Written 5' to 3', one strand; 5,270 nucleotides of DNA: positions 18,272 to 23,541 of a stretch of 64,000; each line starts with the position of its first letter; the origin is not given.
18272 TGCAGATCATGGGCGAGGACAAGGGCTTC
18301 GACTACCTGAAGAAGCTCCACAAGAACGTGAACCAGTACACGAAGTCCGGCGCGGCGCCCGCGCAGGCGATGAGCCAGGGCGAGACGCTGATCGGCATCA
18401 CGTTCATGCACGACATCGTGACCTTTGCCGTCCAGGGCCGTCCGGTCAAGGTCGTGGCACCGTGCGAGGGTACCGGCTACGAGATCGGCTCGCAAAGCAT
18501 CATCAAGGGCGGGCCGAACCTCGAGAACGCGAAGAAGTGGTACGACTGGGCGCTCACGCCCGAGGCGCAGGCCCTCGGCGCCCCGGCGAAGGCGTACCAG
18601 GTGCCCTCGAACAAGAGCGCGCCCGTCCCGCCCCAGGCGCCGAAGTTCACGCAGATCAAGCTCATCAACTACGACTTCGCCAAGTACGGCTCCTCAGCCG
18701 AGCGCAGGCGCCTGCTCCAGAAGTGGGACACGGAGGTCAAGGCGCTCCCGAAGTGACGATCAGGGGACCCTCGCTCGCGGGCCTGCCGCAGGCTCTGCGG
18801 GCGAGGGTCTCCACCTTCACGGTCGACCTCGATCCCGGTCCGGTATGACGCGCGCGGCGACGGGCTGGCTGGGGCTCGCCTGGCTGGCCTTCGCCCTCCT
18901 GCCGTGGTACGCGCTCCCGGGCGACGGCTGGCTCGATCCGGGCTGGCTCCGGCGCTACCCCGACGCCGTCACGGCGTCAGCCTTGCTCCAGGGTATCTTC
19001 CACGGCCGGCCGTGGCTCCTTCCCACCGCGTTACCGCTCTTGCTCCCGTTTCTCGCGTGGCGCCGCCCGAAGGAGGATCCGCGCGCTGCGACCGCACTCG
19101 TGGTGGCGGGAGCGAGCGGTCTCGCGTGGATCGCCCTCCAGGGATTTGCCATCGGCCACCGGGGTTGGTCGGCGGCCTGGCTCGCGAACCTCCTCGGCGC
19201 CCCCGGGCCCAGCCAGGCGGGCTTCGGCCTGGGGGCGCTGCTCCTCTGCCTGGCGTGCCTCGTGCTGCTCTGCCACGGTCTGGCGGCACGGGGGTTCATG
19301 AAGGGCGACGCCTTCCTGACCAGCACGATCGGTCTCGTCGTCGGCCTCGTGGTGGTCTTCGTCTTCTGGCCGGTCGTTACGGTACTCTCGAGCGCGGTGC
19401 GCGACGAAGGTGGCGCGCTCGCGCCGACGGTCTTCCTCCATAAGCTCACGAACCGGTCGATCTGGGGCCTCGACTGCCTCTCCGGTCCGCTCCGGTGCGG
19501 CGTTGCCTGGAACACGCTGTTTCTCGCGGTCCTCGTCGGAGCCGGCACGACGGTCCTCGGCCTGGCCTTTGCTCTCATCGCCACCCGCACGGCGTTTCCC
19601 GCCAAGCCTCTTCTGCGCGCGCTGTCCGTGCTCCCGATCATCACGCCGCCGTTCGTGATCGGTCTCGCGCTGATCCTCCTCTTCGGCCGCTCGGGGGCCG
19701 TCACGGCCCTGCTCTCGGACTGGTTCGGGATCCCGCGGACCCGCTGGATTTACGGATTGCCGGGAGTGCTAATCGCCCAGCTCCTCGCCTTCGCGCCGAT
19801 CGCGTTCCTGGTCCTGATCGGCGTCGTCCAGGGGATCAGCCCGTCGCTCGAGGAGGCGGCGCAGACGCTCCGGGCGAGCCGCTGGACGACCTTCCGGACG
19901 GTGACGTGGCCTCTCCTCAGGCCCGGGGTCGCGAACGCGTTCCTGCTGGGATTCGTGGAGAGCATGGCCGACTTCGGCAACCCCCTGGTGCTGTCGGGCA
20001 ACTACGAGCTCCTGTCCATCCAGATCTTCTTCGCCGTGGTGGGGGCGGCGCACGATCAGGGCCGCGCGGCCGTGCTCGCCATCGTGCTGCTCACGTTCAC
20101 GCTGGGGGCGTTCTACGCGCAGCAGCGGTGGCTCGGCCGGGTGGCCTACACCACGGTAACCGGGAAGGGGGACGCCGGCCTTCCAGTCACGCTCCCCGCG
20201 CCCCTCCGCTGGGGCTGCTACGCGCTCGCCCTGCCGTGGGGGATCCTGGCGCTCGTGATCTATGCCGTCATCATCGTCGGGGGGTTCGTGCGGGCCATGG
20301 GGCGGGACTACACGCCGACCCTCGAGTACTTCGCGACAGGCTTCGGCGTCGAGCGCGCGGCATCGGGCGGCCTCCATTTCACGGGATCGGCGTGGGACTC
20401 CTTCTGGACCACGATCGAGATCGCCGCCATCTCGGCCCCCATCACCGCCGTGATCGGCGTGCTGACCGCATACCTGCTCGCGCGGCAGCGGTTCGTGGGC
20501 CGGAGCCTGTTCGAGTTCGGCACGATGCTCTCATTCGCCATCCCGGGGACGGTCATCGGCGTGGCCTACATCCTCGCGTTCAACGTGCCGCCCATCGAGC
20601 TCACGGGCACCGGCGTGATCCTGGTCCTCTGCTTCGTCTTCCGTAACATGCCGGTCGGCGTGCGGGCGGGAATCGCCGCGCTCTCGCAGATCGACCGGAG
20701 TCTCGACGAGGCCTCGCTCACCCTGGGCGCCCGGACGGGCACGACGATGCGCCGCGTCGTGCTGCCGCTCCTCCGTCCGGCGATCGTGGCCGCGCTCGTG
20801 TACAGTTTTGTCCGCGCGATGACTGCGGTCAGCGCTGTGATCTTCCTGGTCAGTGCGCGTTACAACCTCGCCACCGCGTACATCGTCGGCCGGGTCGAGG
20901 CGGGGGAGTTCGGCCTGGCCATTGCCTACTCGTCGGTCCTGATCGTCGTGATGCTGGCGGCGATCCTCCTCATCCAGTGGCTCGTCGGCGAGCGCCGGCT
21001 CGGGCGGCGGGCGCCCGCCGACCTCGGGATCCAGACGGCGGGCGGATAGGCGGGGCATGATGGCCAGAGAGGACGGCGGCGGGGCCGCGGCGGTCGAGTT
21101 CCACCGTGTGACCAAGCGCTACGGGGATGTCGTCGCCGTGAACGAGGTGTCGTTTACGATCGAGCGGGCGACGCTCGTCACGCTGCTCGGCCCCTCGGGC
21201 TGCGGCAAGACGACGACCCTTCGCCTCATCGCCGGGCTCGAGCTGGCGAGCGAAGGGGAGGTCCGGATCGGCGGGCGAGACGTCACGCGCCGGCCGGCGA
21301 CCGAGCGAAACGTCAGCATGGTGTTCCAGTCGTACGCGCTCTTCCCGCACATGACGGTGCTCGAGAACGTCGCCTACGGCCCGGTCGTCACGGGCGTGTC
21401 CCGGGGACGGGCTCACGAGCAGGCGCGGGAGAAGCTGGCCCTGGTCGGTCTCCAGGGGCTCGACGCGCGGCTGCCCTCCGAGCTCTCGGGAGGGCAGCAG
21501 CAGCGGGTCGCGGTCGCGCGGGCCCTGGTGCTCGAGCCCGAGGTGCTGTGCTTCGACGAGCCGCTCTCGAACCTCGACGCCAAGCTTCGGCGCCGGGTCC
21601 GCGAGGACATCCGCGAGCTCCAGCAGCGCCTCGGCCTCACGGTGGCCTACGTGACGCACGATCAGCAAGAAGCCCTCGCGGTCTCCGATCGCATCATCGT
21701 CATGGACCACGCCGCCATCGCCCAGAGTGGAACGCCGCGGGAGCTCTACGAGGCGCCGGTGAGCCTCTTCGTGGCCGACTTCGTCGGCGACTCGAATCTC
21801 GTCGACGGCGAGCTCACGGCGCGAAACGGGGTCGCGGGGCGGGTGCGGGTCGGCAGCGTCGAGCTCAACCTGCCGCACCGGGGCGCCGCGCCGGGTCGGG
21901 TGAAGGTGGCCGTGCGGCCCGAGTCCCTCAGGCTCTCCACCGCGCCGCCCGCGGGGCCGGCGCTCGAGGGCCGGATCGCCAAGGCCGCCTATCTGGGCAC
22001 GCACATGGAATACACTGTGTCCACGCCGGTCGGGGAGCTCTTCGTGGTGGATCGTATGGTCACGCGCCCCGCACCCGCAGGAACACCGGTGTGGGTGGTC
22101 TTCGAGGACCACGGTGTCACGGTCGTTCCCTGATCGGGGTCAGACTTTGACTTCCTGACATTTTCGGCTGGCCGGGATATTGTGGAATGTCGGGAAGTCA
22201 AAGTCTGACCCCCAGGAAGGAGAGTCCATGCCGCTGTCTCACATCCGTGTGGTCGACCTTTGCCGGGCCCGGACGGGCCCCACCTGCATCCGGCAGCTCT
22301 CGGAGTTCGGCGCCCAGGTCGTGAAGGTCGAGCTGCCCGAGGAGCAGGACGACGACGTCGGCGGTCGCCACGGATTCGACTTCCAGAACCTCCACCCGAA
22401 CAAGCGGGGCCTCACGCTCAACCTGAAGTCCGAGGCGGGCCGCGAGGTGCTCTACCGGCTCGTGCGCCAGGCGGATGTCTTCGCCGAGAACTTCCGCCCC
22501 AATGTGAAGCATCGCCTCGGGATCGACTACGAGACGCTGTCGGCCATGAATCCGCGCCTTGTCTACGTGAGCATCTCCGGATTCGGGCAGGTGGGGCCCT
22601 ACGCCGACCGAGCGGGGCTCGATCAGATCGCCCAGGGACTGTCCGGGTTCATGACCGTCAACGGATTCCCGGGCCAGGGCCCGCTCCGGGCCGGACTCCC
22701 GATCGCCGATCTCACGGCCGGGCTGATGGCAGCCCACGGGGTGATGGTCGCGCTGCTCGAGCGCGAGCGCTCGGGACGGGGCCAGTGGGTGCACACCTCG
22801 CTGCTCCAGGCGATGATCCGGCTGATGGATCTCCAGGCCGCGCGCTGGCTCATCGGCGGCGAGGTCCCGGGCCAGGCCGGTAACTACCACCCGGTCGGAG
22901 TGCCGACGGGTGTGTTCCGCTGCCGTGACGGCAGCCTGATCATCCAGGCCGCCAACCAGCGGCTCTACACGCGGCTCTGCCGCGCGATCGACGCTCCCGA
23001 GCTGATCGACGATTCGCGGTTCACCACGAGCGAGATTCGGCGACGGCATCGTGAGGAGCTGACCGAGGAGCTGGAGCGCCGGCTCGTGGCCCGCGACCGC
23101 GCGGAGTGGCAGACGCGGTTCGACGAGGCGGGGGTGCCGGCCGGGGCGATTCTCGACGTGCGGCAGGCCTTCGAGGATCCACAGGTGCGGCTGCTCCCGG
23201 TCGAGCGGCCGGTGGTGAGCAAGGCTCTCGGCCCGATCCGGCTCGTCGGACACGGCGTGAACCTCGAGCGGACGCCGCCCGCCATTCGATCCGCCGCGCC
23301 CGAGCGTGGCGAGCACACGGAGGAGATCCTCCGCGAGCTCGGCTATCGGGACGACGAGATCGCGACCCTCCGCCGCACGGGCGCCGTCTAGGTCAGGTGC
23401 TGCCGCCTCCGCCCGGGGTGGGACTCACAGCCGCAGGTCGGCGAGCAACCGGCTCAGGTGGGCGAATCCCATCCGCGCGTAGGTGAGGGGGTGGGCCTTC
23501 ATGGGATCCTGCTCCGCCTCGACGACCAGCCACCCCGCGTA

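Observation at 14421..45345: About 31 kb non-canonical cyclitol/inositol-type uptake and conversion island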

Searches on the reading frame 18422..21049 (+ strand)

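Call 5: search_protein_families(library=pfam, proteins=[window:18422-21049:+], max_evalue=0.001)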
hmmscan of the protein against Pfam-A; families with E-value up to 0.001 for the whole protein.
window:18422-21049:+ (875 aa): 1 family
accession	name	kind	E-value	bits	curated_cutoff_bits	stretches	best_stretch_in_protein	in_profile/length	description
PF00528.27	BPD_transp_1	-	9.2e-19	68.3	26.4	2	679-854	5-178/184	Binding-protein-dependent transport system inner membrane component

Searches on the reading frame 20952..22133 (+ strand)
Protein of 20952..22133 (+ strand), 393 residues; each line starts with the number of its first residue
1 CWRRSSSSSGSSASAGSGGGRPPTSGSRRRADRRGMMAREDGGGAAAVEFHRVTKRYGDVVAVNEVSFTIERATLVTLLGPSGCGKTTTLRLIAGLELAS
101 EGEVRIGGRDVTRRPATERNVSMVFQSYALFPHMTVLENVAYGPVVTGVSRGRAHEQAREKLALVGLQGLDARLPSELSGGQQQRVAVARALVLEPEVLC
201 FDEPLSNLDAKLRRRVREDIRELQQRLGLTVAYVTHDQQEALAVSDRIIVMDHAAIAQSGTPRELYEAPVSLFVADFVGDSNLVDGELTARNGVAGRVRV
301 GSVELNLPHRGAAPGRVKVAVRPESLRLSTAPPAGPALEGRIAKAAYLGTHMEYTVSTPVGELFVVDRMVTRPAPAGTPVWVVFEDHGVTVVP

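Call 5: search_protein_families(library=pfam, proteins=[window:20952-22133:+], max_evalue=0.001)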
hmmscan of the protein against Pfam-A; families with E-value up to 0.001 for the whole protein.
window:20952-22133:+ (393 aa): 3 families
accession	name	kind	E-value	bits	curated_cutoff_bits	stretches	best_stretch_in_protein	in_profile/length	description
PF00005.33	ABC_tran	-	5.9e-36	124.5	25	1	64-205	2-136/137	ABC transporter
PF08402.16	TOBE_2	-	3.7e-12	46.6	21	1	319-389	1-73/76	TOBE domain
PF13304.12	AAA_21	-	3.4e-06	27.8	27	0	171-237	231-299/304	AAA domain, putative AbiEii toxin, Type IV TA system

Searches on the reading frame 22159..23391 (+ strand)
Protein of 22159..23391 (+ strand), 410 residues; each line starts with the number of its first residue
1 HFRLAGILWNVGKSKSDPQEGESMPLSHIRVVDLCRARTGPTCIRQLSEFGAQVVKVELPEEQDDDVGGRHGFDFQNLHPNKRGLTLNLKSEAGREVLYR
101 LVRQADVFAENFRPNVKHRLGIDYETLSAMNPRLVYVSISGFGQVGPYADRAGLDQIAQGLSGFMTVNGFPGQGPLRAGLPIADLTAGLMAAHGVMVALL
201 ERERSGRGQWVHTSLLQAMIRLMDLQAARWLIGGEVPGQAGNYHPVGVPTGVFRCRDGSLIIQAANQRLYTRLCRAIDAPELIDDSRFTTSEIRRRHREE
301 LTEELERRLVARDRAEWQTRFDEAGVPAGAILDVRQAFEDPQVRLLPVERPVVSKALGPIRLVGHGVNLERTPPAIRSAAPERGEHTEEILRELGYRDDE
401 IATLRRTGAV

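Call 5: search_protein_families(library=pfam, proteins=[window:22159-23391:+], max_evalue=0.001)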
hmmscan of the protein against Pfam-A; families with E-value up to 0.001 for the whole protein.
window:22159-23391:+ (410 aa): 1 family
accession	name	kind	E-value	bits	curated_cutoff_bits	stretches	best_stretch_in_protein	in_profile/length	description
PF02515.22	CoA_transf_3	-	9.1e-113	377.5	23.3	1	26-387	1-366/366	CoA-transferase family III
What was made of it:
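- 22228..23391 (+): Family III CoA-transferase of unknown substrate; linked to the first importer only in Rokubacteria. CoA_transf_3, 377 bits (call 5).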

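Call 9: search_protein_families(library=ncbifam, proteins=[window:22180-23391:+], max_evalue=0.001)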
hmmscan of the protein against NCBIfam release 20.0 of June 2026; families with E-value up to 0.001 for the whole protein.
window:22180-23391:+ (403 aa): 7 families
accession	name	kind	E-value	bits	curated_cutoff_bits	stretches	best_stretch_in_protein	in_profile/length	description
NF052585.1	SucGlutTfsCaiB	equivalog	4.2e-82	275.9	750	1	15-389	4-390/394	succinate--glutarate CoA-transferase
NF003809.0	PRK05398.1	subfamily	4.3e-69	233.1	442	1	16-403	2-416/416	formyl-CoA transferase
NF008511.0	PRK11430.1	equivalog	1.2e-67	228.7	522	1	18-386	9-378/381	CoA:oxalate CoA-transferase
TIGR03253.1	oxalate_frc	equivalog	9.2e-66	222.2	504.2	2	17-216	2-207/416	formyl-CoA transferase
NF041294.1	Scnl_mescCoAtase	equivalog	1.8e-62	211.7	700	1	19-384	4-380/381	succinyl-CoA:mesaconate CoA-transferase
NF002914.1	PRK03525.1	equivalog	8.1e-40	137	413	1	18-402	9-396/400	L-carnitine CoA-transferase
TIGR04253.1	mesacon_CoA_iso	equivalog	2.1e-13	50.1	725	1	60-399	50-396/403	2-methylfumaryl-CoA isomerase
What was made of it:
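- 22228..23391 (+): The best equivalog match is 276 bits against a cutoff of 750 (call 9).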
